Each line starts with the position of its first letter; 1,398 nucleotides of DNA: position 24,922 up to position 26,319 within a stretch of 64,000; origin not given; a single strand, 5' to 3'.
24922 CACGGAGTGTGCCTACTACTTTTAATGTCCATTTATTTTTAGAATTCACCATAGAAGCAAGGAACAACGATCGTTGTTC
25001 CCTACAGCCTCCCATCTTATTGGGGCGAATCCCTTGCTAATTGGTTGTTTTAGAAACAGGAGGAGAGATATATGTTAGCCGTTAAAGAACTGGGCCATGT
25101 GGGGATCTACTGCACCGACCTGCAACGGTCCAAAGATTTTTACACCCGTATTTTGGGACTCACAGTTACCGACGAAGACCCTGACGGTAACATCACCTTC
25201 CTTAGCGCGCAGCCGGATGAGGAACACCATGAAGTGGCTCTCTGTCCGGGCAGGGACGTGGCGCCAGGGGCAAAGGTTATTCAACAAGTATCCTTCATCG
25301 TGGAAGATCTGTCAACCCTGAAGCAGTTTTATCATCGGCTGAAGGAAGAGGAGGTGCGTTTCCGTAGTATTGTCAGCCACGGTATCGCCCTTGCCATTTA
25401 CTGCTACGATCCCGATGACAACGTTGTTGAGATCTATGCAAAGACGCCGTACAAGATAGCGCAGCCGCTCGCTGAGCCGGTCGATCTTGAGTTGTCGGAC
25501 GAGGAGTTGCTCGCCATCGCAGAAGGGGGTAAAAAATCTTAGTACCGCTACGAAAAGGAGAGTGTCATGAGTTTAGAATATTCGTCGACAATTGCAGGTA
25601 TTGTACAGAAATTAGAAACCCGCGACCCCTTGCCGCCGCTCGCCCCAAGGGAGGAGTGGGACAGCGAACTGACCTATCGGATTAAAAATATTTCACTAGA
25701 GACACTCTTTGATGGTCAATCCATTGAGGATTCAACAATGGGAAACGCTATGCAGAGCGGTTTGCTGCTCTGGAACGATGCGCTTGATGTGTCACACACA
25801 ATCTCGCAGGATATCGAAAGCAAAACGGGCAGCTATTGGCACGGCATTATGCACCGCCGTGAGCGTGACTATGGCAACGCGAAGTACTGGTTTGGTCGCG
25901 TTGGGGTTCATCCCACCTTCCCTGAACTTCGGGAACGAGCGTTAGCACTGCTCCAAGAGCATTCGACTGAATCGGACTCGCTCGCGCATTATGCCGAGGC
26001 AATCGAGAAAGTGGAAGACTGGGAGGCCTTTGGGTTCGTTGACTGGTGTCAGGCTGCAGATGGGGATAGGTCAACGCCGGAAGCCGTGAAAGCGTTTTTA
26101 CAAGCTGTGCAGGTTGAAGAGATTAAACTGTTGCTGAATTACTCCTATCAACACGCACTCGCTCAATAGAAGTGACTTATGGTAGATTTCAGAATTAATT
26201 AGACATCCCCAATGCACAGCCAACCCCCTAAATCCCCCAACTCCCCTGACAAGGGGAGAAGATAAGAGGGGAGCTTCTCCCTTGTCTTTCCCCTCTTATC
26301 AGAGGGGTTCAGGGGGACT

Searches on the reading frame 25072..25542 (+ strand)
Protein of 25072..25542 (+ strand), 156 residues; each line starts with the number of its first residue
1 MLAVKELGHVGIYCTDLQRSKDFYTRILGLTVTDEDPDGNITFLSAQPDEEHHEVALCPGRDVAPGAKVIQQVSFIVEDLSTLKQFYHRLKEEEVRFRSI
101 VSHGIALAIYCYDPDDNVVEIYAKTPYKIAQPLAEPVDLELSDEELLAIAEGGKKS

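Call 13: search_protein_families(library=pfam, proteins=[window:25072-25542:+])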
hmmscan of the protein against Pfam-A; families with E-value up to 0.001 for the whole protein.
window:25072-25542:+ (156 aa): 4 families
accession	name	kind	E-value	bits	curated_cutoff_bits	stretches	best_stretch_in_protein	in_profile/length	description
PF00903.31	Glyoxalase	-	2.3e-17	63.9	20.6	1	7-121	2-121/121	Glyoxalase/Bleomycin resistance protein/Dioxygenase superfamily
PF13669.12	Glyoxalase_4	-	1.7e-05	25.5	27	0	9-44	2-39/109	Glyoxalase/Bleomycin resistance protein/Dioxygenase superfamily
PF22677.2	Ble-like_N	-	0.00032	20.8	24.5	0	9-42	4-36/41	Bleomycin resistance protein-like N-terminal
PF12681.13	Glyoxalase_2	-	0.00035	20.9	30.1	0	12-121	6-113/118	Glyoxalase-like domain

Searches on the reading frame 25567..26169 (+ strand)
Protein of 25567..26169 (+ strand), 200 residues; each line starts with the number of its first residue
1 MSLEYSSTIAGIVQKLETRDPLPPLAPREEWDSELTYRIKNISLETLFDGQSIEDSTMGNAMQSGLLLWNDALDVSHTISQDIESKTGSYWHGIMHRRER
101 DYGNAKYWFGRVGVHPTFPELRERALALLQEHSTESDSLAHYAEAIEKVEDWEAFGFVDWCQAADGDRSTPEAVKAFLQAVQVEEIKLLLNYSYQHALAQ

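Call 13: search_protein_families(library=pfam, proteins=[window:25567-26169:+])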
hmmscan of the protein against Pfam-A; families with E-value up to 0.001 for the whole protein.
window:25567-26169:+ (200 aa): 0 families

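Call 23: find_encoding_contigs(protein=window:25567-26169:+, flank=4000, max_places=10)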
Protein window:25567-26169:+ (200 aa): 1 contig read that carries it; 1 place shown.
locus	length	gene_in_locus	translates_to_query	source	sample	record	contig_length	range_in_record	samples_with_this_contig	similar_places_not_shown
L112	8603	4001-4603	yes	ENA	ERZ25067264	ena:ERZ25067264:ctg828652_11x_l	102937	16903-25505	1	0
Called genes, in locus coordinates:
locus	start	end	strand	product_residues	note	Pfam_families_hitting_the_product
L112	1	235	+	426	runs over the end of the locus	PF10647:Gmad1 (faint), PF26549:Tricorn_N, PF26550:Tricorn_2nd, PF25174:Beta-prop_THOC3 (faint), PF00930:DPPIV_N (weak), PF07676:PD40, PF26550:Tricorn_2nd (weak)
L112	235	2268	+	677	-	PF26549:Tricorn_N (weak), PF26550:Tricorn_2nd (weak), PF07676:PD40 (faint), PF14684:Tricorn_C1, PF14685:PDZ_Tricorn (weak), PF03572:Peptidase_S41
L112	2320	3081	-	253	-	PF01925:TauE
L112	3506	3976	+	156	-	PF00903:Glyoxalase, PF13669:Glyoxalase_4 (faint)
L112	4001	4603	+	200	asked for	-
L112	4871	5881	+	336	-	PF00515:TPR_1 (faint), PF07719:TPR_2 (faint), PF13174:TPR_6 (weak), PF00578:AhpC-TSA, PF08534:Redoxin, PF00085:Thioredoxin (weak), PF00255:GSHPx (weak), PF13905:Thioredoxin_8, +2 more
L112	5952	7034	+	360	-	PF23414:Beta-prop_EML_2, PF24814:WD40_Prp19, PF25173:Beta-prop_WDR3_1st, PF25174:Beta-prop_THOC3, PF25175:Beta-prop_WDR5, PF24796:WDR55, PF24805:EIF3I, PF24807:WD40_CDC20-Fz, +65 more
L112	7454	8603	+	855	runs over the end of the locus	-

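Call 25: find_related_loci(query=window:25567-26169:+, collection=metagenome_contigs, flank=4000)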
Query window:25567-26169:+ (200 aa) in metagenome_contigs; peptide patterns used: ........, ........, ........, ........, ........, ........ (x = any residue, [..] = any of these).
600 stretches matched a pattern (row limit reached: there are more); 389 encode a relative of the query (tblastn E <= 1e-3); the best 80 are kept; 80 distinct loci.
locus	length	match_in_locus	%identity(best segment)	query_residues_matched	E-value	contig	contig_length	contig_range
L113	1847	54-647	68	1-198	6e-95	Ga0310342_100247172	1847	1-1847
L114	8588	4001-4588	60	1-198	9e-80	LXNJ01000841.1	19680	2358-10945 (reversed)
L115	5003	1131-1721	60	1-199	2e-79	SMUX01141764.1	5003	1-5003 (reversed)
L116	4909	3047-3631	58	1-198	8e-78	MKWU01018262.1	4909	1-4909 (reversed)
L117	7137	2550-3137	57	1-198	4e-77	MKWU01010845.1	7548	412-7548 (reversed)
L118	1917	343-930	57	1-198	4e-79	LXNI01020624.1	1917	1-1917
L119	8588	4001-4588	59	1-198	2e-76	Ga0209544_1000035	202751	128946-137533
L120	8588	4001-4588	57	1-198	5e-75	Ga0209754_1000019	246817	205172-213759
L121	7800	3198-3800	54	1-199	5e-73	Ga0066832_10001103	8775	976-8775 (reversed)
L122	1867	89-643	48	5-193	6e-56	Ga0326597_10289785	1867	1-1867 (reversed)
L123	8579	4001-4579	45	7-199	4e-54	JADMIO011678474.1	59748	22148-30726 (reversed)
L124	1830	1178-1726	46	12-197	8e-55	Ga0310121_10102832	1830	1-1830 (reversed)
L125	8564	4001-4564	46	7-197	8e-51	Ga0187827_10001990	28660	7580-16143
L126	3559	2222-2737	40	7-193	4e-40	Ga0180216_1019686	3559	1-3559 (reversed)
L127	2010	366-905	41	5-200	1e-39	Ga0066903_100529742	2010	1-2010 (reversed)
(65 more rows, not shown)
